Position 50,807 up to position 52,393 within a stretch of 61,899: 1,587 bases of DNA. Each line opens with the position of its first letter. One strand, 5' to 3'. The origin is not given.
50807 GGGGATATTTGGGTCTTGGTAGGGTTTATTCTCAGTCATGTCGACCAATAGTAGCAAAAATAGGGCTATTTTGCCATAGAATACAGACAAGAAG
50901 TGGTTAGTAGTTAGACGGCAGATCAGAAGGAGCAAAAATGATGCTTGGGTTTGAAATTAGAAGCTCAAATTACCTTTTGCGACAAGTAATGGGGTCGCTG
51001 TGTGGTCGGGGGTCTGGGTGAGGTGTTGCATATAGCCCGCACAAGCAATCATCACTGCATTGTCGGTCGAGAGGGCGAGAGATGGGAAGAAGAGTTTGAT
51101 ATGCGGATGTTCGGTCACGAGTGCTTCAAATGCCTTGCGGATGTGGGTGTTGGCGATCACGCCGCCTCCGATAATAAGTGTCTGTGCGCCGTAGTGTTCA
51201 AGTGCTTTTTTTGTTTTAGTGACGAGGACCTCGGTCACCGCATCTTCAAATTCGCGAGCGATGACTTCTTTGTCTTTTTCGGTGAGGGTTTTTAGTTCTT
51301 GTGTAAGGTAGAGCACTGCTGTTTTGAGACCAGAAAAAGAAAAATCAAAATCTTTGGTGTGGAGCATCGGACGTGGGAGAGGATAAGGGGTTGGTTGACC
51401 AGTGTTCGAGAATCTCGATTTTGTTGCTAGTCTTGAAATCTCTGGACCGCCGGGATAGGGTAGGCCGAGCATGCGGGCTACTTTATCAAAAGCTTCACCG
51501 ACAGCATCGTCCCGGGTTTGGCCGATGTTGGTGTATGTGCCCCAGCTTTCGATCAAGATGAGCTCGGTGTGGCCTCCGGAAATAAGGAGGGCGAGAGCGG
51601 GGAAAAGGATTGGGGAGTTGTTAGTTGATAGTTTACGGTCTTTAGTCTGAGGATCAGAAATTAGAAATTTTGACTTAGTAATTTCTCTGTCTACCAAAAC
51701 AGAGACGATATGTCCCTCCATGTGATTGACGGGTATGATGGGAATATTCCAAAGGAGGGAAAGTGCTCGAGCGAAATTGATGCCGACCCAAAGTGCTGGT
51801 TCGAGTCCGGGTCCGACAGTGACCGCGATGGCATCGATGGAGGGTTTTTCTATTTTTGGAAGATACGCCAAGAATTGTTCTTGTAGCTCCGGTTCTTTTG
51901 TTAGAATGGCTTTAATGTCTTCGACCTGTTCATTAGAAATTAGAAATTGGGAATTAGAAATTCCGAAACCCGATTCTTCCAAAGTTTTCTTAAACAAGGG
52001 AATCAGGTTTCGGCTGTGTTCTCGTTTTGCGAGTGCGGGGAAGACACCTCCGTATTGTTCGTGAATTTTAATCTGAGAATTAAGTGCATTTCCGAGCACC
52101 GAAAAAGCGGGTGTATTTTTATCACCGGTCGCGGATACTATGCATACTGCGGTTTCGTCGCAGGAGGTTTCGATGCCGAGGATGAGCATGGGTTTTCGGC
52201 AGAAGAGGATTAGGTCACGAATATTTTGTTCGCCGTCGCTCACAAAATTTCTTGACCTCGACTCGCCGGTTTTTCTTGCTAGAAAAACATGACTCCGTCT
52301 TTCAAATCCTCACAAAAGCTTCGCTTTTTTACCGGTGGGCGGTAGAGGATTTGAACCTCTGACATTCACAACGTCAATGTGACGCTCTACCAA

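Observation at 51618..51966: Stop-codon heptamer arrays inserted in frame into essential tsaD, with exactly the in-frame stops mutated to sense codons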

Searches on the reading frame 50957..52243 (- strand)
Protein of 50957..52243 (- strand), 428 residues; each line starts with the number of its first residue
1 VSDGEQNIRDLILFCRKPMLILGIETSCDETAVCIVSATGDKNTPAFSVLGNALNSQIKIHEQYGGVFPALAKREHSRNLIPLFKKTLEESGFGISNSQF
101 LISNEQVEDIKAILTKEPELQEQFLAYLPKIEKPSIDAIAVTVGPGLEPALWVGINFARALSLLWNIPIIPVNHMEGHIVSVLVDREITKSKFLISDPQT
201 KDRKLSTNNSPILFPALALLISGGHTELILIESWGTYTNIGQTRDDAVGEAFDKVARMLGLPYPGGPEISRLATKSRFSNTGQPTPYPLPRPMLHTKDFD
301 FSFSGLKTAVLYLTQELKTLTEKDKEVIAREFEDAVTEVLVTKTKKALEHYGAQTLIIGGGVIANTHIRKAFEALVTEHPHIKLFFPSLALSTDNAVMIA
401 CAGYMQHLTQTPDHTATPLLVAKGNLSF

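Call 13: find_homologous_proteins(query=window:50957-52243:-, max_evalue=1e-20)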
Query window:50957-52243:- (428 aa): 8000 proteins with E <= 1e-20 among 8000 candidates; the best 120 are listed.
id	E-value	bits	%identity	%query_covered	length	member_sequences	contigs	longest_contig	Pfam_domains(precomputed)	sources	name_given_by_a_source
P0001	1.2e-270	915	100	96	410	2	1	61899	PF00814.32,PF22521.3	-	-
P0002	2.4e-217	740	83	96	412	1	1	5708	PF00814.32,PF22521.3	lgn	-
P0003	4.8e-214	729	83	96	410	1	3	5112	PF00814.32,PF22521.3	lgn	-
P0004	4.5e-204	696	79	96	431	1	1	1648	PF00814.32,PF22521.3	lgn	-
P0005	8.1e-204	695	79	96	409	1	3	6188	PF00814.32,PF22521.3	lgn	-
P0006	7.6e-202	689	79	96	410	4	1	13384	PF00814.32,PF22521.3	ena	-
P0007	9.5e-186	636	74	96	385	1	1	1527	PF00814.32,PF22521.3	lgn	-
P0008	1.8e-148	513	60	96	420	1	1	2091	PF00814.32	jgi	jgi:N6-L-threonylcarbamoyladenine synthase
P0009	3.0e-147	509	61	91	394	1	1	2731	PF00814.32,PF22521.3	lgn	-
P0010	1.2e-146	507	59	96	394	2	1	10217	PF00814.32,PF22521.3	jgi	-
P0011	1.5e-143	497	58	96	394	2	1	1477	PF00814.32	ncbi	-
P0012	3.4e-143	496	59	96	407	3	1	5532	PF00814.32,PF22521.3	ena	-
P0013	5.7e-143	495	59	94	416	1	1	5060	PF00814.32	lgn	-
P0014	1.2e-142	494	58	96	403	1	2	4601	PF00814.32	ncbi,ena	-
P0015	1.3e-142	494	59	96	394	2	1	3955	PF00814.32,PF22521.3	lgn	-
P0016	1.4e-142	494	57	95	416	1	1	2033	PF00814.32,PF22521.3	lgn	-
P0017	1.6e-142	493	57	96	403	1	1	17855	PF00814.32,PF22521.3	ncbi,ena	-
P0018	2.2e-142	493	60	92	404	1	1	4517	PF00814.32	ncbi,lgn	-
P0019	3.0e-141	489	57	96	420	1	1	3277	PF00814.32,PF22521.3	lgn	-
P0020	6.4e-141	488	58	96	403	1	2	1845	PF00814.32,PF22521.3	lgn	-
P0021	7.7e-141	488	58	96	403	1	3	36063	PF00814.32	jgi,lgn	-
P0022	8.9e-141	488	58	96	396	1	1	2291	PF00814.32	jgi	-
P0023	1.0e-140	488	59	96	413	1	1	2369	PF00814.32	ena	-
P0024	1.4e-140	487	57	96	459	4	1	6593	PF00814.32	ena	-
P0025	1.5e-140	487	58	95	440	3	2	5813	PF00814.32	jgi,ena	-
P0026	1.5e-140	487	57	96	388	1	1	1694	PF00814.32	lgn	-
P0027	1.7e-140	487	59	96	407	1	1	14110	PF00814.32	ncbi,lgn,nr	ncbi:MAG: tRNA (adenosine(37)-N6)-threonylcarbamoyltransferase complex transferase subunit TsaD [Can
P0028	2.0e-140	487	58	96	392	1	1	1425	PF00814.32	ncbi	-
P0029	2.3e-140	486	59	91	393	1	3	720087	PF00814.32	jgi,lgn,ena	-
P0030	2.5e-140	486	58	96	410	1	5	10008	PF00814.32,PF22521.3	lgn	-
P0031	5.2e-140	485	57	96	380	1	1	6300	PF00814.32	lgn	-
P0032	7.0e-140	485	59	96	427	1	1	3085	PF00814.32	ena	-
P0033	1.0e-139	484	57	96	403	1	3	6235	PF00814.32,PF22521.3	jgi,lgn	-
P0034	1.4e-139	484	56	96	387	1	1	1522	PF00814.32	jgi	jgi:N6-L-threonylcarbamoyladenine synthase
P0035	1.8e-139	483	59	96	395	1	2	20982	PF00814.32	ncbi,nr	ncbi:MAG: O-sialoglycoprotein endopeptidase [Parcubacteria group bacterium Gr01-1014_73]|nr:MAG: O-s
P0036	5.9e-139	482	58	96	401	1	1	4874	PF00814.32,PF22521.3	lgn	-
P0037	7.1e-139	481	59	96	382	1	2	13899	PF00814.32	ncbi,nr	ncbi:MAG: tRNA (adenosine(37)-N6)-threonylcarbamoyltransferase complex transferase subunit TsaD [Can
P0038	1.5e-138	480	56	95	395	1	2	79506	PF00814.32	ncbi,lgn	-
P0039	2.8e-138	479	58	96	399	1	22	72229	PF00814.32,PF22521.3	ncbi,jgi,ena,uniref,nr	ncbi:MAG: hypothetical protein A3D52_01195 [Candidatus Taylorbacteria bacterium RIFCSPHIGHO2_02_FULL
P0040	3.0e-138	479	58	96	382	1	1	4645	PF00814.32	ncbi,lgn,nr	ncbi:MAG: tRNA (adenosine(37)-N6)-threonylcarbamoyltransferase complex transferase subunit TsaD [Can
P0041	3.1e-138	479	57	96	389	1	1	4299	PF00814.32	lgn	-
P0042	4.1e-138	479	57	96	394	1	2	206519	PF00814.32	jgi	jgi:N6-L-threonylcarbamoyladenine synthase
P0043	4.2e-138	479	57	96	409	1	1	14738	PF00814.32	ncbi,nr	ncbi:tRNA (adenosine(37)-N6)-threonylcarbamoyltransferase complex transferase subunit TsaD [Patescib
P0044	6.1e-138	478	58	96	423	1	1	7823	PF00814.32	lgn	-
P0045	6.2e-138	478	57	91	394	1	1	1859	PF00814.32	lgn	-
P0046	6.3e-138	478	57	96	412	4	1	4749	PF00814.32,PF22521.3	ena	-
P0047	7.0e-138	478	58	96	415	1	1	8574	PF00814.32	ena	-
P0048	1.6e-137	477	58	96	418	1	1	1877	PF00814.32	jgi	jgi:N6-L-threonylcarbamoyladenine synthase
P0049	2.6e-137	476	58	93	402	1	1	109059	PF00814.32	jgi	jgi:N6-L-threonylcarbamoyladenine synthase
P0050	3.5e-137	476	57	96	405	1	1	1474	PF00814.32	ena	-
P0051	5.1e-137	475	59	96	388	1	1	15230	PF00814.32,PF22521.3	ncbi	-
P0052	6.8e-137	475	56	96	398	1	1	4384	PF00814.32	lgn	-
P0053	7.1e-137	475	59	93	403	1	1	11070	PF00814.32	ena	-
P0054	8.3e-137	475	57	96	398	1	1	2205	PF00814.32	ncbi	-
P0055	9.1e-137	475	57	96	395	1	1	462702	PF00814.32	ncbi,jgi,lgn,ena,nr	ncbi:MAG TPA: tRNA (adenosine(37)-N6)-threonylcarbamoyltransferase complex transferase subunit TsaD 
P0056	1.1e-136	474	57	96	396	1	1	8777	PF00814.32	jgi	jgi:N6-L-threonylcarbamoyladenine synthase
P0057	1.2e-136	474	56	93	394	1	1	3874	PF00814.32,PF22521.3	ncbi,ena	ncbi:MAG: tRNA (adenosine(37)-N6)-threonylcarbamoyltransferase complex transferase subunit TsaD [Pat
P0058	2.5e-136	473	56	92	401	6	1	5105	PF00814.32,PF22521.3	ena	-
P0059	2.6e-136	473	57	96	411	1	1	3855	PF00814.32,PF22521.3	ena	-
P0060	3.0e-136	473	57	96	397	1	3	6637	PF00814.32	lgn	-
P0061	3.9e-136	472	60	91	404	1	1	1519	PF00814.32,PF22521.3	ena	-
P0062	5.4e-136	472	55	96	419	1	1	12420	PF00814.32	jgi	-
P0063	6.6e-136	472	57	95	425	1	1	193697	PF00814.32,PF22521.3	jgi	jgi:N6-L-threonylcarbamoyladenine synthase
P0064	6.8e-136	472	57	96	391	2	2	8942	PF00814.32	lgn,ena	-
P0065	6.9e-136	472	57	96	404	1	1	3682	PF00814.32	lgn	-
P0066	6.9e-136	472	56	96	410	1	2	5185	PF00814.32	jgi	jgi:N6-L-threonylcarbamoyladenine synthase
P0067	8.8e-136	471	56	96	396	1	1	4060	PF00814.32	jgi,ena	-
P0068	1.1e-135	471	55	96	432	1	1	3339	PF00814.32,PF22521.3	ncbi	-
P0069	1.2e-135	471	58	96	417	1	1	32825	PF00814.32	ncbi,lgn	ncbi:MAG: hypothetical protein RJA61_85 [Candidatus Parcubacteria bacterium]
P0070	1.3e-135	471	55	96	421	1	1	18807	PF00814.32,PF22521.3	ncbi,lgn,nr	ncbi:MAG: tRNA (adenosine(37)-N6)-threonylcarbamoyltransferase complex transferase subunit TsaD [bac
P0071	1.3e-135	471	56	96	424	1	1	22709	PF00814.32,PF22521.3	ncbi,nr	ncbi:MAG: tRNA (adenosine(37)-N6)-threonylcarbamoyltransferase complex transferase subunit TsaD [bac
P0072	1.4e-135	471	55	96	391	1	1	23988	PF00814.32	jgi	-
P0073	1.7e-135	470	56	96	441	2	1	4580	PF00814.32,PF22521.3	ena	-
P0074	1.9e-135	470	56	96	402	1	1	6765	PF00814.32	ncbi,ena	-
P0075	2.2e-135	470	58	96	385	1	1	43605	PF00814.32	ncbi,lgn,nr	ncbi:MAG: tRNA (adenosine(37)-N6)-threonylcarbamoyltransferase complex transferase subunit TsaD [Can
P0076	2.6e-135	470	57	96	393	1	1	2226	PF00814.32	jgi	jgi:N6-L-threonylcarbamoyladenine synthase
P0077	2.7e-135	470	57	96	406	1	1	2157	PF00814.32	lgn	-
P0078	2.8e-135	470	56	96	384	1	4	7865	PF00814.32,PF22521.3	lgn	-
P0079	2.8e-135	470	59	96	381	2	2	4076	PF00814.32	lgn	-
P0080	3.1e-135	469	59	96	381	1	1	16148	PF00814.32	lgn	-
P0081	3.5e-135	469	56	96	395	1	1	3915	PF00814.32,PF22521.3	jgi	-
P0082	3.6e-135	469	56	96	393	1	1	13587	PF00814.32,PF22521.3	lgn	-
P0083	3.7e-135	469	58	93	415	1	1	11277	PF00814.32,PF22521.3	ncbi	-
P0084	4.1e-135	469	56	96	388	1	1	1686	PF00814.32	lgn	-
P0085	4.6e-135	469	55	96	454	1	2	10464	PF00814.32,PF22521.3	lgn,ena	-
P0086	6.0e-135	469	57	96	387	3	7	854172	PF00814.32,PF22521.3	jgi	jgi:N6-L-threonylcarbamoyladenine synthase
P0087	6.2e-135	468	57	96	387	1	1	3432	PF00814.32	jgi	jgi:N6-L-threonylcarbamoyladenine synthase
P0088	6.7e-135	468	56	96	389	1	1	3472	PF00814.32,PF22521.3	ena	-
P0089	7.3e-135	468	58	96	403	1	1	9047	PF00814.32,PF22521.3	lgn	-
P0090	7.4e-135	468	58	96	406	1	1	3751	PF00814.32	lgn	-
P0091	7.9e-135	468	58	93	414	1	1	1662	PF00814.32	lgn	-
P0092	8.0e-135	468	58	96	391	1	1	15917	PF00814.32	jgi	jgi:N6-L-threonylcarbamoyladenine synthase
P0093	1.1e-134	468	57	96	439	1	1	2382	PF00814.32,PF22521.3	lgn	-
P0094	1.1e-134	468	58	95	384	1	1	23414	PF00814.32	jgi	jgi:N6-L-threonylcarbamoyladenine synthase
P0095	1.2e-134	468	55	96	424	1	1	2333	PF00814.32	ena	-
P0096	1.4e-134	467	56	96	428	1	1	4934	PF00814.32,PF22521.3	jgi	jgi:N6-L-threonylcarbamoyladenine synthase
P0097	1.4e-134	467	57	96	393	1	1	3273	PF00814.32,PF22521.3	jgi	-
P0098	1.8e-134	467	57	96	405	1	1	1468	PF00814.32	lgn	-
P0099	2.2e-134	467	56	96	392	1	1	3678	PF00814.32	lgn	-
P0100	2.2e-134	467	57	96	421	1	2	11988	PF00814.32,PF22521.3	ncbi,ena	-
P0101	2.8e-134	466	57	95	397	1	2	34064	PF00814.32,PF22521.3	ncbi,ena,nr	ncbi:MAG: O-sialoglycoprotein endopeptidase [Parcubacteria group bacterium Athens0714_16]|nr:MAG: O-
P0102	3.0e-134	466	56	95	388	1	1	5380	PF00814.32,PF22521.3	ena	-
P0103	4.1e-134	466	56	96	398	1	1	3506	PF00814.32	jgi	jgi:N6-L-threonylcarbamoyladenine synthase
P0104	4.6e-134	466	58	96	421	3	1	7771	PF00814.32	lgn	-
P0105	6.1e-134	465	57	96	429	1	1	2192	PF00814.32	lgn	-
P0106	6.6e-134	465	55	96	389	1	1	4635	PF00814.32,PF22521.3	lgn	-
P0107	9.5e-134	465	56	96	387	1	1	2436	PF00814.32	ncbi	-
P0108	1.0e-133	465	55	96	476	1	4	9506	PF00814.32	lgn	-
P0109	1.1e-133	464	57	96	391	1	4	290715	PF00814.32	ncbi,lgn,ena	-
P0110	1.3e-133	464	57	90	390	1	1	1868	PF00814.32,PF22521.3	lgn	-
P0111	1.3e-133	464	56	96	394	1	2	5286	PF00814.32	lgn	-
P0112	1.4e-133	464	57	96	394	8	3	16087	PF00814.32,PF22521.3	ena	-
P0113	1.4e-133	464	56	96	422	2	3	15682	PF00814.32,PF22521.3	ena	-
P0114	1.8e-133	464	55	96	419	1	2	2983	PF00814.32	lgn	-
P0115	1.8e-133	464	56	96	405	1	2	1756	PF00814.32,PF22521.3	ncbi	-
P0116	2.0e-133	464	56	96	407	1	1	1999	PF00814.32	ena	-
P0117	2.3e-133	463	57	96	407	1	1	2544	PF00814.32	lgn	-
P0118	2.3e-133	463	56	96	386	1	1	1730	PF00814.32,PF22521.3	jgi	jgi:N6-L-threonylcarbamoyladenine synthase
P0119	2.5e-133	463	56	95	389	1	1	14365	PF00814.32,PF22521.3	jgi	jgi:N6-L-threonylcarbamoyladenine synthase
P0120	2.5e-133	463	57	96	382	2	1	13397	PF00814.32,PF22521.3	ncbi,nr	ncbi:MAG: tRNA (adenosine(37)-N6)-threonylcarbamoyltransferase complex transferase subunit TsaD [bac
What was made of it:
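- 50957..52189 (-): tsaD coding sequence (410 aa; ATG at 52189-52187, TAA at 50959-50957). Homologues start at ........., and P0001 is 100% identical (call 13).
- On Cyanobacterial STRR: The host is Parcubacteria (call 13).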

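Call 18: find_related_loci(query=A2, collection=genome_contigs, flank=10000)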
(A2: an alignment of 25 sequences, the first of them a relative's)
Query A2 (410 aa) in genome_contigs; peptide patterns used: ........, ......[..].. (x = any residue, [..] = any of these).
600 stretches matched a pattern (row limit reached: there are more); 590 encode a relative of the query (tblastn E <= 1e-3); the best 80 are kept; 80 distinct loci.
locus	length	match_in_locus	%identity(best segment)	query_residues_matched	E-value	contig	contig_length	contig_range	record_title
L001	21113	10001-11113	58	1-388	3e-141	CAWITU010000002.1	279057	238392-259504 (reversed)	MAG: uncultured bacterium isolate MFD01223.bin.2.44 genome assembly, contig: contig_20817, whole genome shotgun sequence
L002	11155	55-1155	54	1-395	1e-134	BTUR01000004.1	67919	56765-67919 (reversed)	MAG: Candidatus Campbellbacteria bacterium AMX-MBFR-44 DNA, sequence04, whole genome shotgun sequence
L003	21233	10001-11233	53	1-408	1e-134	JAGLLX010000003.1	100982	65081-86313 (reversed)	MAG: Candidatus Paceibacterota bacterium isolate RS_5_36 ROV157_5.bin.36.fa_3, whole genome shotgun sequence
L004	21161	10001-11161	53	1-410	2e-134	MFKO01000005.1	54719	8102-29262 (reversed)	MAG: Candidatus Kaiserbacteria bacterium RIFCSPHIGHO2_01_FULL_46_22 rifcsphigho2_01_scaffold_6416, whole genome shotgun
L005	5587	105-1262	54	1-410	2e-133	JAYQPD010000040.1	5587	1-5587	MAG: bacterium isolate SD3113_S43.metabat_sens.025 NODE_4100_length_5587_cov_6.04755, whole genome shotgun sequence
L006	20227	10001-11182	53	1-388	3e-127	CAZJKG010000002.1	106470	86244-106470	MAG TPA_asm: uncultured Candidatus Saccharibacteria bacterium isolate SRP178908_co1_344 genome assembly, contig: NODE_73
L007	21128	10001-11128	52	1-394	3e-127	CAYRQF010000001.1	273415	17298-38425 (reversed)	MAG TPA_asm: uncultured Candidatus Saccharibacteria bacterium isolate SRP286056_co2_43 genome assembly, contig: NODE_24_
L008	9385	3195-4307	51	1-390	6e-125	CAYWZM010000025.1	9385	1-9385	MAG TPA_asm: uncultured Candidatus Saccharibacteria bacterium isolate SRP135725_co1_187 genome assembly, contig: NODE_10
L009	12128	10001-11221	47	1-407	2e-115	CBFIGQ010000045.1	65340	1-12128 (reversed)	MAG: Minisyncoccia bacterium isolate Co_bin_773_orig genome assembly, contig: Co_bin_773_orig_Co_c_000003882711, whole g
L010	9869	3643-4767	48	1-410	3e-115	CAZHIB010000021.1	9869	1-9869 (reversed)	MAG TPA_asm: uncultured Candidatus Saccharibacteria bacterium isolate binchicken_co269_246 genome assembly, contig: NODE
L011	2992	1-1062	52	49-410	5e-118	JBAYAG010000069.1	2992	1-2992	MAG: Candidatus Paceibacterota bacterium isolate SO_2016_CLC_T1_64 scaffold68500_PH3_Jul14_2016, whole genome shotgun se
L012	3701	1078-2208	47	1-408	5e-110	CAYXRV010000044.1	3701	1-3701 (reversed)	MAG TPA_asm: uncultured Candidatus Saccharibacteria bacterium isolate SRP269290_co5_273 genome assembly, contig: NODE_19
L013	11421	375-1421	47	1-410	1e-106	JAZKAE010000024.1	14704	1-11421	MAG: Patescibacteria group bacterium isolate ADI_H3L2_1_122_18_3-bin007_1 ADIH3L21_B007_1_000000000024, whole genome sho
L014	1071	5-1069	49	1-352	7e-115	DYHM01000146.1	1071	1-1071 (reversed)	MAG TPA_asm: Patescibacteria group bacterium isolate DR5_33_354 Afr_mines_DR5_19092_length_1071_cov_144_078740, whole ge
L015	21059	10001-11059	47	1-410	1e-103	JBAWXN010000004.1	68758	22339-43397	MAG: bacterium isolate ELA064 MAG064_4, whole genome shotgun sequence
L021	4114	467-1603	41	1-408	2e-92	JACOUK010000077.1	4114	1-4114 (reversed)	MAG: Candidatus Spechtbacteria bacterium isolate NC_groundwater_68_Pr7_S-0.65um_47_12 FFV18_Sp65_scaffold_582748, whole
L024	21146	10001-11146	41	1-392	4e-88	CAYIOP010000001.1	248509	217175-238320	MAG TPA_asm: uncultured Candidatus Saccharibacteria bacterium isolate ERP119705_co3_310 genome assembly, contig: NODE_15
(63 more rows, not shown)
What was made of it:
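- Tried and rejected: Scan of genome_contigs with a TsaD alignment (call 18).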

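Call 20: find_encoding_contigs(protein=P0035, flank=10000, max_places=1)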
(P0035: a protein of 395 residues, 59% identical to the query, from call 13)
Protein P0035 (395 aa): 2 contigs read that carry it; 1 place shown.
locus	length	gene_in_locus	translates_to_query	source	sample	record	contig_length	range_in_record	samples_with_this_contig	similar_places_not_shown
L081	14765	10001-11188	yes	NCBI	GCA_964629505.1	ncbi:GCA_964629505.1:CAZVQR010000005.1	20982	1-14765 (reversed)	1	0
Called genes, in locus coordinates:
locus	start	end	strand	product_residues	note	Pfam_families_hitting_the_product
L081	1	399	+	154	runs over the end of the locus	-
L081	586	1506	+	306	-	PF01145:Band_7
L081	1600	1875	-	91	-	PF05016:ParE_toxin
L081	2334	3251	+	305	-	PF01145:Band_7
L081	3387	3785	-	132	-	PF18895:T4SS_pilin (weak)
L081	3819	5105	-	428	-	PF01547:SBP_bac_1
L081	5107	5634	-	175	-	PF01135:PCMT, PF01209:Ubie_methyltran, PF05175:MTS, PF06325:PrmA (weak), PF13847:Methyltransf_31, PF08241:Methyltransf_11, PF08242:Methyltransf_12, PF13649:Methyltransf_25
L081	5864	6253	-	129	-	-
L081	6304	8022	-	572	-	PF01368:DHH, PF02272:DHHA1, PF17768:RecJ_OB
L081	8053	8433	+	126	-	PF11969:DcpS_C, PF01230:HIT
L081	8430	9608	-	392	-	-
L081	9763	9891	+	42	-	-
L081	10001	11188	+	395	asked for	PF00814:TsaD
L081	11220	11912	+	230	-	PF13367:PrsW-protease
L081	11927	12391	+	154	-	PF00011:HSP20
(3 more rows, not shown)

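Call 21: find_encoding_contigs(protein=P0039, flank=10000, max_places=1)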
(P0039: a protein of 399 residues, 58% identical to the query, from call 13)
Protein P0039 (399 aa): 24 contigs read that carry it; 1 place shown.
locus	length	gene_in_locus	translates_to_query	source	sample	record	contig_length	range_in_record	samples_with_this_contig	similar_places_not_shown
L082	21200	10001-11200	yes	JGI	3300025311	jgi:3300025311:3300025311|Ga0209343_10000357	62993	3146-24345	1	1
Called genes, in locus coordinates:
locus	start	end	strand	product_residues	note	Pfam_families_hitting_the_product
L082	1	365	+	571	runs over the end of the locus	PF01411:tRNA-synt_2c, PF07973:tRNA_SAD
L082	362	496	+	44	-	-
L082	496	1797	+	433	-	PF01702:TGT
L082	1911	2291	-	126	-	PF00072:Response_reg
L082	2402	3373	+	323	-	PF01820:Dala_Dala_lig_N, PF07478:Dala_Dala_lig_C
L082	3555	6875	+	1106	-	PF02518:HATPase_c, PF00204:DNA_gyraseB, PF14890:Intein_splicing, PF13392:HNH_3 (weak), PF01751:Toprim, PF00986:DNA_gyraseB_C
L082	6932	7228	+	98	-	PF01541:GIY-YIG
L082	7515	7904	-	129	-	-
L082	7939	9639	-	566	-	PF01368:DHH, PF02272:DHHA1, PF17768:RecJ_OB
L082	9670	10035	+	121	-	PF11969:DcpS_C, PF01230:HIT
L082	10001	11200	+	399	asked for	PF00814:TsaD, PF22521:HypF_C_2 (weak)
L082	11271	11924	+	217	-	PF13367:PrsW-protease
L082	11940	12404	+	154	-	PF00011:HSP20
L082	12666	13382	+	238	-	PF00005:ABC_tran, PF02463:SMC_N (faint), PF13304:AAA_21 (faint)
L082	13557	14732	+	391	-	PF12704:MacB_PCD, PF02687:FtsX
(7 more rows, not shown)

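Call 22: find_encoding_contigs(protein=P0083, flank=10000, max_places=1)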
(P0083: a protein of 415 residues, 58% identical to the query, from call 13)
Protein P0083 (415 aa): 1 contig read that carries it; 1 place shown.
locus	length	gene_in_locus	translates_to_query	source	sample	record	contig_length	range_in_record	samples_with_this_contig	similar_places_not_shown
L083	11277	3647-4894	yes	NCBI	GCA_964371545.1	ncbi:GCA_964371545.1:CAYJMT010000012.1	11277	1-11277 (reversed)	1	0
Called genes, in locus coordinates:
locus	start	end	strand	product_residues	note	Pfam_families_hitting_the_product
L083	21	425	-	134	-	PF01641:SelR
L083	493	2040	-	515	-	-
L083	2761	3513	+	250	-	PF00483:NTP_transferase, PF01128:IspD, PF12804:NTP_transf_3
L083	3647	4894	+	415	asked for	PF00814:TsaD, PF22521:HypF_C_2 (faint)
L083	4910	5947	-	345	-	PF00188:CAP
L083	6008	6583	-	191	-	PF02525:Flavodoxin_2, PF03358:FMN_red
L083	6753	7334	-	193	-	PF20803:PaaX_M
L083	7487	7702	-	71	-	PF00403:HMA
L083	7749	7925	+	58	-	-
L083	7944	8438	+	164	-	-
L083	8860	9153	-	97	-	-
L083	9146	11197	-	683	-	-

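Call 36: find_encoding_contigs(protein=P0002, flank=6000, max_places=1)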
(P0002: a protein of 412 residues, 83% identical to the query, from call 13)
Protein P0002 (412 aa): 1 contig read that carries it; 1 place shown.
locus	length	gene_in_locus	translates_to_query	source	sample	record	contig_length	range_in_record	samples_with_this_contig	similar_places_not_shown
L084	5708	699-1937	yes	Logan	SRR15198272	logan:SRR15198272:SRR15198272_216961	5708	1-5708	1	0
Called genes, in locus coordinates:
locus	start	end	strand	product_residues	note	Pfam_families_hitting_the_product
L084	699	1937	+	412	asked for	PF00814:TsaD, PF22521:HypF_C_2 (weak)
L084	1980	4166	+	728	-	PF00133:tRNA-synt_1, PF09334:tRNA-synt_1g (weak), PF08264:Anticodon_1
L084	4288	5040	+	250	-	PF13367:PrsW-protease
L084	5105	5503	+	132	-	PF00011:HSP20, PF04969:CS (faint)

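Call 37: find_encoding_contigs(protein=P0006, flank=10000, max_places=1)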
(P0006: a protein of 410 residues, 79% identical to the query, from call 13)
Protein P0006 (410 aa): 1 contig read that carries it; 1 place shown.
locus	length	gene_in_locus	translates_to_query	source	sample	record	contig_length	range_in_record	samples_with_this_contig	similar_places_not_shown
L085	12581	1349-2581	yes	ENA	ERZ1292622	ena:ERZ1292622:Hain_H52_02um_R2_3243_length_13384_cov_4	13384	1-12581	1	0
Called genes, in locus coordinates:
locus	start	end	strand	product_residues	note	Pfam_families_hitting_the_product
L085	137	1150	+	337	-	-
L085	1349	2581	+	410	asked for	PF00814:TsaD, PF22521:HypF_C_2 (weak)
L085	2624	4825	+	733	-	PF00133:tRNA-synt_1, PF09334:tRNA-synt_1g, PF08264:Anticodon_1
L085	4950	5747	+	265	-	PF13367:PrsW-protease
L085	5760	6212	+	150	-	PF00011:HSP20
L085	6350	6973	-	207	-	-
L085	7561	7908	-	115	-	-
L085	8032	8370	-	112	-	-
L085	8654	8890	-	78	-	PF13192:Thioredoxin_3 (weak), PF00462:Glutaredoxin, PF13417:GST_N_3 (weak)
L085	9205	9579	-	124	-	PF04977:DivIC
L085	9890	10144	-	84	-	-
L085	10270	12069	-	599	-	PF00009:GTP_EFTU, PF14492:EFG_III, PF00679:EFG_C, PF06421:LepA_C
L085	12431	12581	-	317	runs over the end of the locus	?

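Call 38: find_encoding_contigs(protein=P0005, flank=6000, max_places=1)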
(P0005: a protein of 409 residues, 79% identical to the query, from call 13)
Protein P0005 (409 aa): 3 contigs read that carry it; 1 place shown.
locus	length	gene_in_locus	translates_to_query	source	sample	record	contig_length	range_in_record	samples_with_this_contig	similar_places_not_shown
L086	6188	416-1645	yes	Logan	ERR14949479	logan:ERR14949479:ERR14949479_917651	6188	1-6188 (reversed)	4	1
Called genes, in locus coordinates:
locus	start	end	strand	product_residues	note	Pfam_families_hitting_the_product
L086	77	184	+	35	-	-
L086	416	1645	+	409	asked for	PF00814:TsaD, PF22521:HypF_C_2 (weak)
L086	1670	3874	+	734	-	PF00133:tRNA-synt_1, PF09334:tRNA-synt_1g, PF08264:Anticodon_1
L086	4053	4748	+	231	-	PF13367:PrsW-protease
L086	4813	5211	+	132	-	PF00011:HSP20, PF04969:CS (faint)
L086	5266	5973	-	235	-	-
